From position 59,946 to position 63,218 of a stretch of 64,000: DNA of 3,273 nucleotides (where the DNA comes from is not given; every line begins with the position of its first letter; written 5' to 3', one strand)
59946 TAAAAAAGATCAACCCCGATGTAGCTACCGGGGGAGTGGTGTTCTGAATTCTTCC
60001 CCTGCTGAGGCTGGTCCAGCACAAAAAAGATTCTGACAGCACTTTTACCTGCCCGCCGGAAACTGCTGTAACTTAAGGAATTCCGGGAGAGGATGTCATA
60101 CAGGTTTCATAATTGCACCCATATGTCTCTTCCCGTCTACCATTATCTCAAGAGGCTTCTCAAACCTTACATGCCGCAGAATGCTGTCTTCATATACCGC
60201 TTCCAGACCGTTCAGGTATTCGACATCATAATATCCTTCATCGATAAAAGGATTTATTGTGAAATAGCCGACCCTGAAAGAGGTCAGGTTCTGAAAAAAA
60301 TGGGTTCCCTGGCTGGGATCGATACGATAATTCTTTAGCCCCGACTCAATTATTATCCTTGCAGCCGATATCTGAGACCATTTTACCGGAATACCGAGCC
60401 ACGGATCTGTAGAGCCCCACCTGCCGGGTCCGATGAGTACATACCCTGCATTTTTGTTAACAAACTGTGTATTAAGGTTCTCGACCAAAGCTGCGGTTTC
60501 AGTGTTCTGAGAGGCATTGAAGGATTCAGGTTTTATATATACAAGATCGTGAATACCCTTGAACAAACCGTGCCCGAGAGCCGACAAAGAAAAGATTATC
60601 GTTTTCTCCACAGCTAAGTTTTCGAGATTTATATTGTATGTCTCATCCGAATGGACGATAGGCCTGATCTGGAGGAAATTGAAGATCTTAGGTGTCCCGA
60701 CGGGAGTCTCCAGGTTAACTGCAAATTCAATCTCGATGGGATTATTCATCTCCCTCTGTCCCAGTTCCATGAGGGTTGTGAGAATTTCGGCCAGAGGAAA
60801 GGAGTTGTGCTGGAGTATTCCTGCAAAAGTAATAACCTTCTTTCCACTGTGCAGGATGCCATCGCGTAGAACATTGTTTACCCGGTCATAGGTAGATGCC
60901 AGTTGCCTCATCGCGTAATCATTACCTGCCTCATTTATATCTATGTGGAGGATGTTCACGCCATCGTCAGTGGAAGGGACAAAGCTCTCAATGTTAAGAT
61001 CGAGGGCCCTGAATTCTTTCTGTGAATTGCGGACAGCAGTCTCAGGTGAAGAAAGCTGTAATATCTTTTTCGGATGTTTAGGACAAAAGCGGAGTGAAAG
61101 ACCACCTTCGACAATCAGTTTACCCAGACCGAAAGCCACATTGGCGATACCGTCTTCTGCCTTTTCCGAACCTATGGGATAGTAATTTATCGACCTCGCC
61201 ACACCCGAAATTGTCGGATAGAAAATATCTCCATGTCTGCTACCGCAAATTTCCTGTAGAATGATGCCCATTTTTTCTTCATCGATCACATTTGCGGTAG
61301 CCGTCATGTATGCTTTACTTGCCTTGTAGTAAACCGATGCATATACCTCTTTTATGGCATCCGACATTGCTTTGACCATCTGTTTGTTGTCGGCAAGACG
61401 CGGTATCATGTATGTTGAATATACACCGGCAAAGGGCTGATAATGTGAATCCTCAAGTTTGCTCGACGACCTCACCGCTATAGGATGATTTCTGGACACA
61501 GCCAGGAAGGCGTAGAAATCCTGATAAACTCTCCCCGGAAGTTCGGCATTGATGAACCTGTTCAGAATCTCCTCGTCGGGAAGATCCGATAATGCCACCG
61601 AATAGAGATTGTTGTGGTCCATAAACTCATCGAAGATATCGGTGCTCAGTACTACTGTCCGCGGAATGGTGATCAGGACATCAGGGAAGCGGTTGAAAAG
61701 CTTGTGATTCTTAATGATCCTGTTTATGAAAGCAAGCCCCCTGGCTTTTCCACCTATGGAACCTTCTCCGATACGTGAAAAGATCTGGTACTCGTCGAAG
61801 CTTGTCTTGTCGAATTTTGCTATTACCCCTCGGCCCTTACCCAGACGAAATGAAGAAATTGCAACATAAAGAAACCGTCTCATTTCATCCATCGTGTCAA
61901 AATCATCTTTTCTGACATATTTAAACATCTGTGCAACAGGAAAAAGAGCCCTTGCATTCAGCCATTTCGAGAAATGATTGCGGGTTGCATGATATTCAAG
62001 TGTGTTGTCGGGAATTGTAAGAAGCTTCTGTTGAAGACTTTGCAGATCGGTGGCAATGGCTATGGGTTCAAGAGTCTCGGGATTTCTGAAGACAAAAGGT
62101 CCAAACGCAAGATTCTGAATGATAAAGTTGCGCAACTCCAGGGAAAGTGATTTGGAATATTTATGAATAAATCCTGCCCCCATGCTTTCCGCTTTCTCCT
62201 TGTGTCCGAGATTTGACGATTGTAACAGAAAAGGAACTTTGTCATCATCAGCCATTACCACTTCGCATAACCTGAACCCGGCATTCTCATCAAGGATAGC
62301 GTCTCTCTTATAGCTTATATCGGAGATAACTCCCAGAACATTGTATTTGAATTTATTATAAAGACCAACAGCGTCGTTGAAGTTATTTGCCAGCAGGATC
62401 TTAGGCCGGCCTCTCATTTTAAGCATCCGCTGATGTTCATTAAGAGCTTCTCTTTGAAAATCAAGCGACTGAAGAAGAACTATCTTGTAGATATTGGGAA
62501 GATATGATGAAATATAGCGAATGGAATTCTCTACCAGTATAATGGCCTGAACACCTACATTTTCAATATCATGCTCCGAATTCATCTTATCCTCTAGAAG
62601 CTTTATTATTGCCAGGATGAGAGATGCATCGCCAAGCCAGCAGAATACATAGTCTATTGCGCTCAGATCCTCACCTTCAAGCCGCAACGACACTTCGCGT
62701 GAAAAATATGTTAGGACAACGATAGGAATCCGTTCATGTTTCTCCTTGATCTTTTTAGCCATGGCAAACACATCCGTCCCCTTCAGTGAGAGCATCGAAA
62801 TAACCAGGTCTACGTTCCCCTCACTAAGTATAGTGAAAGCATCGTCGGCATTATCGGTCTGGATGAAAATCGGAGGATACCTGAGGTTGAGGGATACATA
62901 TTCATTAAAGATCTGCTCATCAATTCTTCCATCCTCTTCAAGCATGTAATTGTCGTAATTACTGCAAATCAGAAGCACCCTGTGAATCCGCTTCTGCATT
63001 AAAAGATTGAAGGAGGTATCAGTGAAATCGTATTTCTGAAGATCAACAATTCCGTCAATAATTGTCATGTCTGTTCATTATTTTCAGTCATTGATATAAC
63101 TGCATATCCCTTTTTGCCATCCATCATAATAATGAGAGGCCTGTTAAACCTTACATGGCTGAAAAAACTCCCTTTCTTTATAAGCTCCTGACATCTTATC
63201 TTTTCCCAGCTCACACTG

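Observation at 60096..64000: Translationally coupled tandem ATP-grasp (PPDK_N) paralogs with no swivel-His or PEP-binding domain and a shared, unrecognised C-terminal module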

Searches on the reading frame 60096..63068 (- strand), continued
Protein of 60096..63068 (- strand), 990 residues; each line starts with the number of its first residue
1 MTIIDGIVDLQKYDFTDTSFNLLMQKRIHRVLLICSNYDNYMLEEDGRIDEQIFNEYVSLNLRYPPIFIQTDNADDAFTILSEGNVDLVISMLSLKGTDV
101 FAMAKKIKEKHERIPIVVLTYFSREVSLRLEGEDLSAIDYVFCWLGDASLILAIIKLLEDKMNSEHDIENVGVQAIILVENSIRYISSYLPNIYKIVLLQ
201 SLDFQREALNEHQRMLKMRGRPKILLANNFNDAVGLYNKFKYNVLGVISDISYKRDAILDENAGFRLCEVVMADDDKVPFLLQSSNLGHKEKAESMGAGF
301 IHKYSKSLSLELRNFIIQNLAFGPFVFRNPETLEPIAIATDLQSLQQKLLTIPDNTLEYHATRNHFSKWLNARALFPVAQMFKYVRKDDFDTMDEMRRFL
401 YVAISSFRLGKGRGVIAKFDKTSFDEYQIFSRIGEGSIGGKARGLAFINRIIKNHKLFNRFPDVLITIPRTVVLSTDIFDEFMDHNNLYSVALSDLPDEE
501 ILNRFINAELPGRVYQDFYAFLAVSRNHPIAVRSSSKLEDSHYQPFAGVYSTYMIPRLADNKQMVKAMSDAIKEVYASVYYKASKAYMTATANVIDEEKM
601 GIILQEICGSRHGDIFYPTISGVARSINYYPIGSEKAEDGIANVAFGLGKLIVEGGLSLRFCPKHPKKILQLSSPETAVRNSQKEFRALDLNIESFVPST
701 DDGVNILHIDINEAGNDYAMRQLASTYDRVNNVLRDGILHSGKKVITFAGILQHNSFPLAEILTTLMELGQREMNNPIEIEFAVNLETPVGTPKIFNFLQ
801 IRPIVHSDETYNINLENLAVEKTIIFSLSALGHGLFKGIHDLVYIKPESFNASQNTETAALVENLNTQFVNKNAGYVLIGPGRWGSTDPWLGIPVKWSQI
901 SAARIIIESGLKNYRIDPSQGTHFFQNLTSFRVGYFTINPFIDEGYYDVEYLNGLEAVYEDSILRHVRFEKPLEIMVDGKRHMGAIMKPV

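Call 63: search_protein_families(library=padloc, proteins=[window:60099-63068:-, L001:4742-8200:+], max_evalue=0.01)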
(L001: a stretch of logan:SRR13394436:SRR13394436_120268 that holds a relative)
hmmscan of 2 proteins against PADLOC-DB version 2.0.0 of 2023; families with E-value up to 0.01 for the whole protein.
window:60099-63068:- (990 aa): 0 families

L001:4742-8200:+ (1153 aa): 0 families
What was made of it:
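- Tried and rejected: No PADLOC hit (call 63).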

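Call 88: search_protein_families(library=ncbifam, proteins=[L001:1774-3615:+, L001:3620-4639:+], max_evalue=1e-10)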
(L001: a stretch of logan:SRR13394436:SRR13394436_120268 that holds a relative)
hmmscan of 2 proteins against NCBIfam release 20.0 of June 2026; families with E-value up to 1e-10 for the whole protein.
L001:1774-3615:+ (614 aa): 8 families
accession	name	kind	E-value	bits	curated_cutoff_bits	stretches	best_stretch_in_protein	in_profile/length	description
TIGR03710.1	OAFO_sf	subfamily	1.3e-196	654.5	482.75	1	12-606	1-560/561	2-oxoacid:acceptor oxidoreductase subunit alpha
NF006412.0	PRK08659.1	equivalog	1.6e-75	254.7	411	1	239-607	9-373/378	2-oxoacid:acceptor oxidoreductase subunit alpha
NF041170.1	Oxoac_fdxalpha_Archa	equivalog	3.1e-74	250.5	800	1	136-613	140-625/636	2-oxoacid:ferredoxin oxidoreductase subunit alpha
NF007206.0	PRK09627.1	equivalog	1e-58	199.1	579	1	251-606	15-371/375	2-oxoglutarate synthase subunit alpha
NF005507.0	PRK07119.1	subfamily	8.2e-43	146.5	399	1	240-612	9-350/352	3-methyl-2-oxobutanoate dehydrogenase subunit VorB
NF006232.0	PRK08366.1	equivalog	4.6e-15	55.1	646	1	238-343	10-113/394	2-ketoisovalerate ferredoxin oxidoreductase subunit alpha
NF040682.1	PorA_Arch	equivalog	2.3e-13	49.8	550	1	250-430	13-193/387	pyruvate synthase subunit PorA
NF007201.0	PRK09622.1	equivalog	1.9e-11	43.5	590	0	260-412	30-181/405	2-oxoacid:ferredoxin oxidoreductase subunit alpha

L001:3620-4639:+ (340 aa): 5 families
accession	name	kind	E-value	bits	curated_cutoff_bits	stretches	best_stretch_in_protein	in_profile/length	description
NF008820.0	PRK11866.1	equivalog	8.1e-74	248.6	402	1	8-211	3-206/287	2-oxoacid ferredoxin oxidoreductase subunit beta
TIGR02177.1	PorB_KorB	subfamily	6.1e-70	235.9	261.9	1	21-211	2-192/286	2-oxoacid:acceptor oxidoreductase, beta subunit, pyruvate/2-ketoisovalerate family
NF008821.0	PRK11869.1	equivalog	6e-68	228.8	438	1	16-211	10-205/286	2-oxoacid ferredoxin oxidoreductase subunit beta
NF041171.1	Oxoac_fdxbeta_Archa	equivalog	2.8e-62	210.7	423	1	20-211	3-194/296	2-oxoacid:ferredoxin oxidoreductase subunit beta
NF007207.0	PRK09628.1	equivalog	4.8e-57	193.7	364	1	20-208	16-204/277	2-oxoglutarate ferredoxin oxidoreductase subunit beta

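Call 98: search_solved_structures(query=L001:4742-5260:+, max_evalue=1)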
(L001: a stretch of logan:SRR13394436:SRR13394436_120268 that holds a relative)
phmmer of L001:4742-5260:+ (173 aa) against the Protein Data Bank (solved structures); distinct sequences matched with E-value up to 1: 5.
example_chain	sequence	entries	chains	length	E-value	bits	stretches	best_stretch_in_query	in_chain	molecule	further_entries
7pb8_Q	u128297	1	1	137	0.093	15.6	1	99-157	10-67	Centromere protein Q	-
28op_Q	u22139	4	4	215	0.13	15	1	89-157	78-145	Centromere protein Q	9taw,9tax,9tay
7xhn_Q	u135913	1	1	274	0.25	14.2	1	90-157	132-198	Centromere protein Q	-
7pkn_Q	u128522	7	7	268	0.28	14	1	90-157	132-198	Centromere protein Q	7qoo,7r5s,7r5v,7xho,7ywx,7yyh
6jpm_A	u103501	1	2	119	0.28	14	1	5-85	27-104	Odorant binding protein 4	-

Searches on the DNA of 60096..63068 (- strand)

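Call 92: search_rna_families(sources=[L001, L078], threshold=gathering)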
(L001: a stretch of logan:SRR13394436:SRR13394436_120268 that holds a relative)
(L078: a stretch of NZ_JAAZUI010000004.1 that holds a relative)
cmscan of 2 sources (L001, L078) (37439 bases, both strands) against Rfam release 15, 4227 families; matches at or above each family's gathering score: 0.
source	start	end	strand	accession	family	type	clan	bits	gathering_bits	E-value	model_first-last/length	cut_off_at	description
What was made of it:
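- Tried and rejected: No Rfam hit in L001 or L078 (call 92).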
